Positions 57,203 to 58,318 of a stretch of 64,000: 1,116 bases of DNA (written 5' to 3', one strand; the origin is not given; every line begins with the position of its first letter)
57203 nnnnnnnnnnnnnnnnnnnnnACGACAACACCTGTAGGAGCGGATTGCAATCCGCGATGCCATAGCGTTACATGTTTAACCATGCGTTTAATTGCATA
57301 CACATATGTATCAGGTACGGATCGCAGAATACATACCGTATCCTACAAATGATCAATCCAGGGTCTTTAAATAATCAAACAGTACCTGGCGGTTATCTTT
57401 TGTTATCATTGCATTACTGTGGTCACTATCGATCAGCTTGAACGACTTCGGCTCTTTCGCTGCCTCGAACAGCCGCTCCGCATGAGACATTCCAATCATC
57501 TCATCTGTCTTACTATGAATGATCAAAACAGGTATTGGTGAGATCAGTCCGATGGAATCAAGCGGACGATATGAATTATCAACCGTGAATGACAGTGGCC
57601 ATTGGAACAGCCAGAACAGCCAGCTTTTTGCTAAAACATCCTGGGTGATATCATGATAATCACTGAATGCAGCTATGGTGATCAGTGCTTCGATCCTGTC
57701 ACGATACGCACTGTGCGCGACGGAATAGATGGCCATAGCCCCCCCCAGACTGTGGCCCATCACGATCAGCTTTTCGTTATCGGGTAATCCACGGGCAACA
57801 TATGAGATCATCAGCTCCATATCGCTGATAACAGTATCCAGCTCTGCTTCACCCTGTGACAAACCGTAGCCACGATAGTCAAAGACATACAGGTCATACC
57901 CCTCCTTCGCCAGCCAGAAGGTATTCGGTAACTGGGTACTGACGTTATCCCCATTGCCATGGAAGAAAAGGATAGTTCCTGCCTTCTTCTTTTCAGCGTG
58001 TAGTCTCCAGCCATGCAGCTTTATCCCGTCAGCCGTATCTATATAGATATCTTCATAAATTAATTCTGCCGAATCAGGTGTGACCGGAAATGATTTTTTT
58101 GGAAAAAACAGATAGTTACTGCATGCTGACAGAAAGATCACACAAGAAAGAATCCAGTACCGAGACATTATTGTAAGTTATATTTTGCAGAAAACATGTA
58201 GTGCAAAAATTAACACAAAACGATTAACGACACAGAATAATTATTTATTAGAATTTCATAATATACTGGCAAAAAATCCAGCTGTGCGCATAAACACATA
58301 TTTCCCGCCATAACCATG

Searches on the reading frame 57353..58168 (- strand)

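Call 59: search_protein_families(library=pfam, proteins=[window:57353-58168:-], max_evalue=0.001)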
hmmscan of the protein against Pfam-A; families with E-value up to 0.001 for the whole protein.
window:57353-58168:- (271 aa): 12 families
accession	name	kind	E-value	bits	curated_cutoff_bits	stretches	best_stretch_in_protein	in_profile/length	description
PF12146.15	Hydrolase_4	-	6.7e-22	78.4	27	1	62-187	3-129/239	Serine aminopeptidase, S33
PF00561.26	Abhydrolase_1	-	7.9e-15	55.6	25.8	1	65-176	2-111/245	alpha/beta hydrolase fold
PF00326.27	Peptidase_S9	-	7.5e-10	39.1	22.6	1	82-239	6-172/213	Prolyl oligopeptidase family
PF12697.13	Abhydrolase_6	-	1.7e-09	39.1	26.3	1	66-192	1-113/217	Alpha/beta hydrolase family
PF02129.25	Peptidase_S15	-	1.7e-06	28.4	23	1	77-173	46-134/262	X-Pro dipeptidyl-peptidase (S15 family)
PF08538.16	DUF1749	-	4e-06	26.6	24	1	64-176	31-151/299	Protein of unknown function (DUF1749)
PF02230.22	Abhydrolase_2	-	5e-06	26.9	23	0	100-153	76-126/217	Phospholipase/Carboxylesterase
PF05448.18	AXE1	-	6.6e-06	25.6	21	0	40-132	58-148/321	Acetyl xylan esterase (AXE1)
PF07819.20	PGAP1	-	3.2e-05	24.2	24.3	1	125-177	84-137/233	PGAP1-like alpha/beta domain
PF12695.13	Abhydrolase_5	-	4.4e-05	23.8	27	1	123-176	48-98/164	Alpha/beta hydrolase family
PF20434.5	BD-FAE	-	4.4e-05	23.5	26.8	0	65-148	15-105/215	BD-FAE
PF01764.32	Lipase_3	-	0.00079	19.8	22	0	131-157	62-88/140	Lipase (class 3)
